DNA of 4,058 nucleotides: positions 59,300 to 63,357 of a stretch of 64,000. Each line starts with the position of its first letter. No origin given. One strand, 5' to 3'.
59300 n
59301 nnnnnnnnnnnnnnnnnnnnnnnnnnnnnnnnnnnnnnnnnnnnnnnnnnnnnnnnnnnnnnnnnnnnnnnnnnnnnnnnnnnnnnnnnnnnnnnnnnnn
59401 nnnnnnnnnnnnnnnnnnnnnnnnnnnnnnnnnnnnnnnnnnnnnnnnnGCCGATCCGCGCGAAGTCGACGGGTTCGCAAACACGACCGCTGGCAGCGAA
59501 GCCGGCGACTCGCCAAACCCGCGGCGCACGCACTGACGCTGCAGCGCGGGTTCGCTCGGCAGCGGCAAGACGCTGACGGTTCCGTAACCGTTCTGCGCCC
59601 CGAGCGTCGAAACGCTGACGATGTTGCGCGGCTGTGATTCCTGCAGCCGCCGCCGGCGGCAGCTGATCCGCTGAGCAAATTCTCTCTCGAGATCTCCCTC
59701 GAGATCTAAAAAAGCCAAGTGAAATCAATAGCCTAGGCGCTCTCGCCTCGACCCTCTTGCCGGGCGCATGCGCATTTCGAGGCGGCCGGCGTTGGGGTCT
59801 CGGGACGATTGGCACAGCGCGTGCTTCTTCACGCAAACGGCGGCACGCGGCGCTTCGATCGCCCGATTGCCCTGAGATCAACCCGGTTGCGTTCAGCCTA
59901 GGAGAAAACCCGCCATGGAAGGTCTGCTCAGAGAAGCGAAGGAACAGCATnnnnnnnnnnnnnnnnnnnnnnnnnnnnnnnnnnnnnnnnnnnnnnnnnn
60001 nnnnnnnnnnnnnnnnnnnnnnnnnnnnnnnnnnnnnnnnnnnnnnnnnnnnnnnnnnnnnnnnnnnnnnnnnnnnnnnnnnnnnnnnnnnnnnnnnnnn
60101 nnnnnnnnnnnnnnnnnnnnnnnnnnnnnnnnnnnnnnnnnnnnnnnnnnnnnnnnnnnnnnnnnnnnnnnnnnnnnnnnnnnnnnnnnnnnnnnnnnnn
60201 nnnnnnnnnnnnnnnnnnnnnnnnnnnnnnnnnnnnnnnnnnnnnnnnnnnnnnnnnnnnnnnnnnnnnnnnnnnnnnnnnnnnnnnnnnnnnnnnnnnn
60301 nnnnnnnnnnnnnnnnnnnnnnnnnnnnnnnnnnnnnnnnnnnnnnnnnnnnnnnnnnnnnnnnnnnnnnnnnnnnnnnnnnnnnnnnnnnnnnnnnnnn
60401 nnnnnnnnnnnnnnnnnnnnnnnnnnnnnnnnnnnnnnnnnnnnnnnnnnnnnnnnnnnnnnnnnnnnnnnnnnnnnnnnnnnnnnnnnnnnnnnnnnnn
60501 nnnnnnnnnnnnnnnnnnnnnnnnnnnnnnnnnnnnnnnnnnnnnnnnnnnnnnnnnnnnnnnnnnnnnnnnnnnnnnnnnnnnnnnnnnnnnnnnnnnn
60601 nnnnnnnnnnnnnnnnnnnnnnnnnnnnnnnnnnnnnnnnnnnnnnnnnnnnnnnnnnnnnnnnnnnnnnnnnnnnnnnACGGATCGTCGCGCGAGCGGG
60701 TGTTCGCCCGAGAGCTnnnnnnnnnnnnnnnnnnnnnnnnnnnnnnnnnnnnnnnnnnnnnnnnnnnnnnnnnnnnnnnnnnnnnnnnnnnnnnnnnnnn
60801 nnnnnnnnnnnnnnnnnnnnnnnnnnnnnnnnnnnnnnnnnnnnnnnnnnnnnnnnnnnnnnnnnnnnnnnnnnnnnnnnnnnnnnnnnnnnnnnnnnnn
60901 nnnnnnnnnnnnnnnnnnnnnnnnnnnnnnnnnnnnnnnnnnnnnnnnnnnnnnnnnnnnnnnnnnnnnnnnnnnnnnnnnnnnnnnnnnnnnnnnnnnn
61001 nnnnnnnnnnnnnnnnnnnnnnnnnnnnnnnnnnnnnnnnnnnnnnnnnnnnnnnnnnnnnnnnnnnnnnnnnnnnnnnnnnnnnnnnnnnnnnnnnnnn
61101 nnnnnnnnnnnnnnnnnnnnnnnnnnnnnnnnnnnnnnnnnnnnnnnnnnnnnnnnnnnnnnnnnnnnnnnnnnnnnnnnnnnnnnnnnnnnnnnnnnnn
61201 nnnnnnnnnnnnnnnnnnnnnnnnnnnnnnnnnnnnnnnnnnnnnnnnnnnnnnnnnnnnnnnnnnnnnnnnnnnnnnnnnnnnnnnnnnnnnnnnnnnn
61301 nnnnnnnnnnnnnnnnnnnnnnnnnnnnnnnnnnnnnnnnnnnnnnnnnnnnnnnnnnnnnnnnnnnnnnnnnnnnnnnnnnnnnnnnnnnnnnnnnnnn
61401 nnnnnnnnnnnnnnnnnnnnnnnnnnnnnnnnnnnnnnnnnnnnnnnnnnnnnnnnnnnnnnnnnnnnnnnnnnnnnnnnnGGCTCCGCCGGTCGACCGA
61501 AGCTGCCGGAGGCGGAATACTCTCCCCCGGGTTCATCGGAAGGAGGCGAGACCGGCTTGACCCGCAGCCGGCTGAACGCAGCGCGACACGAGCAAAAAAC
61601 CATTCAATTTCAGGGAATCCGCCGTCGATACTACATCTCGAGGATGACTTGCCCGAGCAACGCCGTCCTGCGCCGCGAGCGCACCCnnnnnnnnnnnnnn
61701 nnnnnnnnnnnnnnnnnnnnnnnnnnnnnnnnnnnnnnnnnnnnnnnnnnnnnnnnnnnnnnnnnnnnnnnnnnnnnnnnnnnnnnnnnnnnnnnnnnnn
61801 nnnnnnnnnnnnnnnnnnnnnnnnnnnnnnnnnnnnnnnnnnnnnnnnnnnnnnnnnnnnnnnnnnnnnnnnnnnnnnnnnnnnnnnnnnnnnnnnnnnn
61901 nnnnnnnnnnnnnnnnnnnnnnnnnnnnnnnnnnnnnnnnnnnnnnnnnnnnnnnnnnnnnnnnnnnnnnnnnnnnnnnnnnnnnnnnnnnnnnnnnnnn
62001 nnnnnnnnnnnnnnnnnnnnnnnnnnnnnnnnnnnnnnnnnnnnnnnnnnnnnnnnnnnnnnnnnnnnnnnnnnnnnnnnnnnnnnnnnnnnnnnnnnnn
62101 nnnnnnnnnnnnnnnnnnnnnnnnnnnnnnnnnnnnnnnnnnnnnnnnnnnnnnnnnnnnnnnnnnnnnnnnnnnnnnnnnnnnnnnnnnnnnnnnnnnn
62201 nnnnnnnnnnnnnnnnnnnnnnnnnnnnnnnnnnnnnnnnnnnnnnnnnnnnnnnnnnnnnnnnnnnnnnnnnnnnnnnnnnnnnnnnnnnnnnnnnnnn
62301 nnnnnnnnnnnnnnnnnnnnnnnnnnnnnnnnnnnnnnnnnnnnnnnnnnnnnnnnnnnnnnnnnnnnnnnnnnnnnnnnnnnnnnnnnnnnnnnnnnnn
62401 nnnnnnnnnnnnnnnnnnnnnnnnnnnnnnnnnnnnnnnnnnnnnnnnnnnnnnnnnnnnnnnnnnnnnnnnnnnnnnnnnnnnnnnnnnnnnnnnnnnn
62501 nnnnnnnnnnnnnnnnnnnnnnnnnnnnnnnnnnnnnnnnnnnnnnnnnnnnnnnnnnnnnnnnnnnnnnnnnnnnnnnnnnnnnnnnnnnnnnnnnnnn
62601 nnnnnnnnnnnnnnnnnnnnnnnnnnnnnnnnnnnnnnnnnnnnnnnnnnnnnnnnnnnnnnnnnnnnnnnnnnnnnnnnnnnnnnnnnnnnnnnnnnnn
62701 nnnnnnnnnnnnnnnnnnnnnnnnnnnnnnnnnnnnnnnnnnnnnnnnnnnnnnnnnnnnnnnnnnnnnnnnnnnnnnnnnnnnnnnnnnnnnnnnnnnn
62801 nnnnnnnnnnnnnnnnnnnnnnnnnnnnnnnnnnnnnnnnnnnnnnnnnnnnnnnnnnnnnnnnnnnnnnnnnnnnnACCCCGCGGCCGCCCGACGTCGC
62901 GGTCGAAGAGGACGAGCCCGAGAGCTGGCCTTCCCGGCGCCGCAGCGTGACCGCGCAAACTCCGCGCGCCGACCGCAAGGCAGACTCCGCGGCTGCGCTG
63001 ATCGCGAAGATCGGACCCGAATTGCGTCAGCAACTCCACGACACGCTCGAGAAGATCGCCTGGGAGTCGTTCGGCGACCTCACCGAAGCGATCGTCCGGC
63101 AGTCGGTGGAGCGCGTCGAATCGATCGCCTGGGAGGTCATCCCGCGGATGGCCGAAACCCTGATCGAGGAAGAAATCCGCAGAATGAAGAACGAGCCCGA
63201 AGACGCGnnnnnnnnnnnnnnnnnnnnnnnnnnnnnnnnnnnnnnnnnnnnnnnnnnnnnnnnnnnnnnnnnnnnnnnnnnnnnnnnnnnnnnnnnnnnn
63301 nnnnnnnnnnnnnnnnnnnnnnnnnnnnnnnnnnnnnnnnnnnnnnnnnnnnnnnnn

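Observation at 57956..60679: Putative sigma cascade: EBP (GAFTNA variant) - upstream repeat - sigma-54 promoter - FliA-family sigma factor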

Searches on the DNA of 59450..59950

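Call 22: search_rna_families(source=window, start=59450, end=59950, threshold=evalue, max_evalue=1)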
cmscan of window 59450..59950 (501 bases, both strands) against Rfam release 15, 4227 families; matches with E-value up to 1: 0.
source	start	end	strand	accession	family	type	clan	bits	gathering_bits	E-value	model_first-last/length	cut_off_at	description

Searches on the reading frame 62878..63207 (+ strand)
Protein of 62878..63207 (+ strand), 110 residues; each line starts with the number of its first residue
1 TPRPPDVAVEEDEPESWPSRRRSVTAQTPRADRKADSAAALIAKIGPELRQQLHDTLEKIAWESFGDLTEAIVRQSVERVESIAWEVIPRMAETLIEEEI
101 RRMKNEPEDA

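Call 85: find_homologous_proteins(query=window:62878-63207:+, max_evalue=0.001)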
Query window:62878-63207:+ (110 aa): 28 proteins with E <= 0.001 among 38 candidates.
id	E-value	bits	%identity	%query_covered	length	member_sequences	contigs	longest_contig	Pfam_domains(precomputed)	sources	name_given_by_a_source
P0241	6.0e-36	141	87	70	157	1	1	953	-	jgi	jgi:hypothetical protein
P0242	8.0e-34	134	80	78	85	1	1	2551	-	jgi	jgi:hypothetical protein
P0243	1.3e-33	133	70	97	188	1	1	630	-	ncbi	-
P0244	4.8e-33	132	90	64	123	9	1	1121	-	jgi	jgi:hypothetical protein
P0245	6.9e-33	131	84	69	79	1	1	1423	-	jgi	jgi:hypothetical protein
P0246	4.0e-32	129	88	63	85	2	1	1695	-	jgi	jgi:hypothetical protein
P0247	6.2e-31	125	89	64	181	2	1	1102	-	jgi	jgi:hypothetical protein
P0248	1.6e-30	123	86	64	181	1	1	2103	-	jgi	jgi:hypothetical protein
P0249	1.8e-30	123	86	63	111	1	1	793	-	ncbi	-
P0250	1.9e-30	123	85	67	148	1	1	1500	-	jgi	jgi:hypothetical protein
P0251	3.9e-28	116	86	64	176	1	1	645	-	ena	-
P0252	4.8e-28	116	77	66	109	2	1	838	-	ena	-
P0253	7.4e-28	115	85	62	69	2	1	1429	-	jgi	jgi:hypothetical protein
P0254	1.5e-27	114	76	65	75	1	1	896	-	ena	-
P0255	4.8e-27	112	60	98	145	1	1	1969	-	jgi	jgi:hypothetical protein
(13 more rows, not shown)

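Call 86: search_solved_structures(query=window:62878-63207:+, max_evalue=1)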
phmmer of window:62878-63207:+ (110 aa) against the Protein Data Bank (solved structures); distinct sequences matched with E-value up to 1: 1.
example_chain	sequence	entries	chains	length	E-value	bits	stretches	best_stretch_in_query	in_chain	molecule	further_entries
1eq1_A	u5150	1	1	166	0.51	14.2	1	28-95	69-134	APOLIPOPHORIN-III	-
